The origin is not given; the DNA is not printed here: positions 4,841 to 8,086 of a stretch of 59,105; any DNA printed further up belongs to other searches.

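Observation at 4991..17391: Four-gene surface cassette: VirB2/TrbC-like pilins carrying 0.85k and 2.4k residue cargoes, plus Ca-binding membrane partners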

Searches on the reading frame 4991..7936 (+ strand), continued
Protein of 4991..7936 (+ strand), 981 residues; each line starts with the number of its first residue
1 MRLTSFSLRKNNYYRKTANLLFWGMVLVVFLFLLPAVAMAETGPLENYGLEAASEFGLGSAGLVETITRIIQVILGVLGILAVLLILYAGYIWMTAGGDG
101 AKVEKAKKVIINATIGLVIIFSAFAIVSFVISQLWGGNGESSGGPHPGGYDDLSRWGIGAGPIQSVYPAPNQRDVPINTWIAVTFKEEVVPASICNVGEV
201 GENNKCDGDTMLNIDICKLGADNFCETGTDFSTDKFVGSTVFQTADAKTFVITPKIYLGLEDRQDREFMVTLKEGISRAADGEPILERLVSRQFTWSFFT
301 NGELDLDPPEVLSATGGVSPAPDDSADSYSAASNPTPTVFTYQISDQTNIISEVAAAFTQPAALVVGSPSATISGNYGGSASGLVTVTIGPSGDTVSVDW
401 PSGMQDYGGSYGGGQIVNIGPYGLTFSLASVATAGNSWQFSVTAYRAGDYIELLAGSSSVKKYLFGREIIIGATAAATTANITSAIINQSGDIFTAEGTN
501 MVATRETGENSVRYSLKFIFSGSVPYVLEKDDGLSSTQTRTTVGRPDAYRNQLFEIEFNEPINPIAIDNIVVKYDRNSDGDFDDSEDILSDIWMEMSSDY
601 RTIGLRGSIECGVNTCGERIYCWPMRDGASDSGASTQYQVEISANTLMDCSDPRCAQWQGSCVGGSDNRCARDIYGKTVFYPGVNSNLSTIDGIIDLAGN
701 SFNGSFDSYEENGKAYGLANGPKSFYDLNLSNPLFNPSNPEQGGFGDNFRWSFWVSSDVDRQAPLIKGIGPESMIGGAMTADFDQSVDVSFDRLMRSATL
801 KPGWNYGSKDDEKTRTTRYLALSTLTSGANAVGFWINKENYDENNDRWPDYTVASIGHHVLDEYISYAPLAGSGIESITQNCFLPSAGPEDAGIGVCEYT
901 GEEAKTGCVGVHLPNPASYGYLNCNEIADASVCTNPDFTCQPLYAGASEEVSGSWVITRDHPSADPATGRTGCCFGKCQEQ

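Call 46: predict_structure(alignment_id=A1)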
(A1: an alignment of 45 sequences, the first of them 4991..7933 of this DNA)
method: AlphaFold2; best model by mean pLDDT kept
length: 981 residues; sequences in the alignment: 45
mean_pLDDT: 84.2   pTM: 0.70
mean pLDDT of the five models: 84.2, 83.8, 82.9, 81.8, 81.6
residues with pLDDT >= 90: 504; 70-90: 322; 50-70: 99; < 50: 56
segments of 3 or more residues with pLDDT < 50: 1-16, 35-60, 135-142, 914-917
pLDDT, mean of each block of 10 residues (from residue 1): 36 49 66 48 36 42 61 79 87 83 85 86 75 47 72 90 96 96 96 78 80 96 90 95 94 96 96 94 91 95 95 89 90 84 92 93 93 92 94 93 90 89 93 94 93 85 93 93 94 91 88 91 91 79 91 96 94 92 86 93 95 81 90 89 93 90 79 92 85 95 95 92 93 91 92 93 86 74 89 94 87 83 86 94 90 94 85 90 75 77 74 54 77 72 62 64 64 70 64
secondary structure, 60 per line:
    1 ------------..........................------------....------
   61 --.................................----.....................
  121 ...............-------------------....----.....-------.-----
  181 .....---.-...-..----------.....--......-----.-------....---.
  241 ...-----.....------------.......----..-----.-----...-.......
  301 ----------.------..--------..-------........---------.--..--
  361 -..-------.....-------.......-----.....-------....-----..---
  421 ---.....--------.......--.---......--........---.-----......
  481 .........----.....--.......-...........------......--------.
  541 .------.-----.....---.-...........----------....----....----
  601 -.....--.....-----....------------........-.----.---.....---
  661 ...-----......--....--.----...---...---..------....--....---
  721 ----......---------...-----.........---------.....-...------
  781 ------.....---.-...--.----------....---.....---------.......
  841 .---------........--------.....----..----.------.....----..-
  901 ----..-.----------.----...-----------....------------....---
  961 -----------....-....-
elements in order (helices of 4 or more, strands of 3 or more residues): H13-38 H51-54 H63-95 H100-135 E163-167 E181-185 E207-211 E214-219 H233-236 E240-243 E249-253 E266-272 E294-300 E337-344 E371-375 E383-389 E395-399 E407-410 E424-428 E437-443 E450-455 E458-465 H475-489 E494-498 E501-507 H509-513 E514-519 E526-531 E554-558 H564-569 E570-574 E593-596 E602-606 E609-613 E619-622 E635-642 H653-657 E661-663 E669-674 E677-680 E694-696 E708-711 E714-717 E725-727 E748-756 E766-770 E787-791 H813-816 E820-824 E834-841 E851-858 E867-871 H890-893 E938-941 E954-957 E972-975 E977-980

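Call 49: search_protein_families(library=ncbifam, proteins=[window:4991-7936:+], max_evalue=0.01)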
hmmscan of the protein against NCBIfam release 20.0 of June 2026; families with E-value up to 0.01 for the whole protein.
window:4991-7936:+ (981 aa): 1 family
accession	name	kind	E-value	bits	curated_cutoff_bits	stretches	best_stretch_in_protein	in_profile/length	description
NF045849.1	ICE_MMCAP2_0565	equivalog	3.6e-09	36.2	40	1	63-133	9-79/80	Mbov_0395 family pilin-like conjugal transfer protein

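Call 50: fold_search(model_id=the predicted structure, library=pdb)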
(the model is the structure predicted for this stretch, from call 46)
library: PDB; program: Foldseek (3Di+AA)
matches with E <= 10: 310; with E <= 0.001: 1
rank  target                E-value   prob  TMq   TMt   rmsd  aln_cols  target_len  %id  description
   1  4uic                  5.0e-06  0.90  0.09  0.12  39.9       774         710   10  Crystal structure of the S-layer protein rSbsC(31-844) (released 2016-04-13)
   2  5xwt_A                1.0e-03  0.28  0.07  0.15  48.8       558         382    8  Crystal structure of PTPdelta Ig1-Fn1 in complex with SALM5 LRR-Ig (released 2018-06-06)
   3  8a0y_A                1.3e-03  0.15  0.07  0.10  47.2       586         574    9  Crystal structure of mouse contactin 2 immunoglobulin domains (released 2023-11-01)
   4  5xwt_C                1.4e-03  0.25  0.07  0.15  48.3       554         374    7  Crystal structure of PTPdelta Ig1-Fn1 in complex with SALM5 LRR-Ig (released 2018-06-06)
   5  3q2v_A                1.6e-03  0.18  0.07  0.11  49.8       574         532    8  Crystal structure of mouse E-cadherin ectodomain (released 2011-04-06)
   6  5t89_Y                1.6e-03  0.11  0.06  0.09  54.2       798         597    8  Crystal structure of VEGF-A in complex with VEGFR-1 domains D1-6 (released 2017-02-01)
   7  3q2w_A                2.4e-03  0.18  0.07  0.12  50.5       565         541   10  Crystal structure of mouse N-cadherin ectodomain (released 2011-02-23)
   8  7z4b_DW               4.0e-03  0.06  0.06  0.06  47.0       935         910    7  Bacteriophage SU10 virion (C1) (released 2022-12-28)
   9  5erp_B                4.3e-03  0.12  0.07  0.13  46.7       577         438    8  Crystal structure of human Desmocollin-2 ectodomain fragment EC2-5 (released 2016-06-15)
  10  5v5x_D                4.7e-03  0.12  0.07  0.13  54.0       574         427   10  Protocadherin gammaB7 EC3-6 cis-dimer structure (released 2017-11-01)
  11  5dzv_B                5.0e-03  0.13  0.07  0.13  59.2       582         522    9  Protocadherin alpha 7 extracellular cadherin domains 1-5 (released 2016-05-04)
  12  8egx_B                5.9e-03  0.09  0.06  0.11  54.2       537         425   10  Complex of Fat4(EC1-4) bound to Dchs1(EC1-4) (released 2023-02-22)
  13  8v29_C                6.9e-03  0.04  0.06  0.07  62.7       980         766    9  Cryo-EM structure of human type I OSM receptor complex: model for full extracellular assembly (released 2024-11-20)
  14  5cfa_A                7.3e-03  0.06  0.04  0.09  34.4       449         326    8  Crystal structures of Bbp from Staphylococcus aureus with peptide ligand (released 2015-09-23)
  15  5wtb_B                1.1e-02  0.08  0.04  0.10  33.5       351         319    8  Complex Structure of Staphylococcus aureus SdrE with human complement factor H (released 2017-07-19)
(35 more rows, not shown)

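Call 52: find_related_loci(query=A1, collection=genome_contigs, flank=10000)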
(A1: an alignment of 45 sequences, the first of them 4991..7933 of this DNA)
Query A1 (981 aa) in genome_contigs; peptide patterns used: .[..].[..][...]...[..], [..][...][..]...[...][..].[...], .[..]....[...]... (x = any residue, [..] = any of these).
599 stretches matched a pattern (row limit reached: there are more); 591 encode a relative of the query (tblastn E <= 1e-3); the best 80 are kept; 80 distinct loci.
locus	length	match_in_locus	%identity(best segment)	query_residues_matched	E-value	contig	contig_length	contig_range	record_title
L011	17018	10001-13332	67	14-979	0e+0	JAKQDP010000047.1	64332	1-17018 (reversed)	MAG: bacterium isolate USDE_maxbin.058 k141_1061906, whole genome shotgun sequence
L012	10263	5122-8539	43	21-978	0e+0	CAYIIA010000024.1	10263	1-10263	MAG TPA_asm: uncultured Gammaproteobacteria bacterium isolate ERP119705_co20_556 genome assembly, contig: NODE_7933_leng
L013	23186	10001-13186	43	6-978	0e+0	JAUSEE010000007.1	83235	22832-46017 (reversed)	MAG: Candidatus Buchananbacteria bacterium isolate E14_maxbin.167 E14_k141_724261, whole genome shotgun sequence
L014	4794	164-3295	43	10-981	0e+0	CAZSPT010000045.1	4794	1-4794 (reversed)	MAG TPA_asm: uncultured Gammaproteobacteria bacterium isolate SRP141376_co1_367 genome assembly, contig: NODE_28261_leng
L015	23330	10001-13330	43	2-978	0e+0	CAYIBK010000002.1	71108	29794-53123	MAG TPA_asm: uncultured Gammaproteobacteria bacterium isolate ERP119705_co19_912 genome assembly, contig: NODE_166_lengt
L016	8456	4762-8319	41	2-979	0e+0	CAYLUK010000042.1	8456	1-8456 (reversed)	MAG TPA_asm: uncultured Gammaproteobacteria bacterium isolate SRP062349_co1_88 genome assembly, contig: NODE_2141_length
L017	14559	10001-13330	38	12-978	0e+0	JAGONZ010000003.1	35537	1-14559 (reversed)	MAG: Candidatus Buchananbacteria bacterium isolate Gw_Eff_bin_20 Gw_Eff_2144_length_35537_cov_5.392657, whole genome sho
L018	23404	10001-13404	39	15-978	0e+0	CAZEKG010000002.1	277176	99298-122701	MAG TPA_asm: uncultured Gammaproteobacteria bacterium isolate SRP170004_co1_594 genome assembly, contig: NODE_37_length_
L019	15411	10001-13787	35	8-978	3e-155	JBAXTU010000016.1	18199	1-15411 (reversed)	MAG: bacterium isolate ELA643 MAG643_16, whole genome shotgun sequence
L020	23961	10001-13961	39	6-978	7e-130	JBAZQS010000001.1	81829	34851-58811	MAG: Patescibacteria group bacterium isolate SO_2017_SWC_59 scaffold_319_c1_LP-4_2017, whole genome shotgun sequence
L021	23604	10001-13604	33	10-978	2e-141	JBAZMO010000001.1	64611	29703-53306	MAG: Patescibacteria group bacterium isolate SO_2017_LW4_45 scaffold_1192_c1_LW137-91_2017, whole genome shotgun sequenc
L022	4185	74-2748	34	15-979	6e-108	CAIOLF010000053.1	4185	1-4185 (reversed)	MAG: Candidatus Buchananbacteria bacterium isolate AlinenSediments_bin-3511 genome assembly, contig: bin-3511:53/72, who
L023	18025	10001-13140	31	5-892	2e-99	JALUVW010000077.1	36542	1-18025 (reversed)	MAG: Candidatus Falkowbacteria bacterium isolate 128-326_metabat2_scaf2bin.076 128-326_scaffold_397_c1, whole genome sho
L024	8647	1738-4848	30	3-890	8e-90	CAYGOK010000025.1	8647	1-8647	MAG TPA_asm: uncultured Gammaproteobacteria bacterium isolate ERP113451_co4_182 genome assembly, contig: NODE_5736_lengt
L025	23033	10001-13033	32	1-889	3e-87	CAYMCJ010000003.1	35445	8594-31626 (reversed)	MAG TPA_asm: uncultured Gammaproteobacteria bacterium isolate SRP178699_co1_454 genome assembly, contig: NODE_1190_lengt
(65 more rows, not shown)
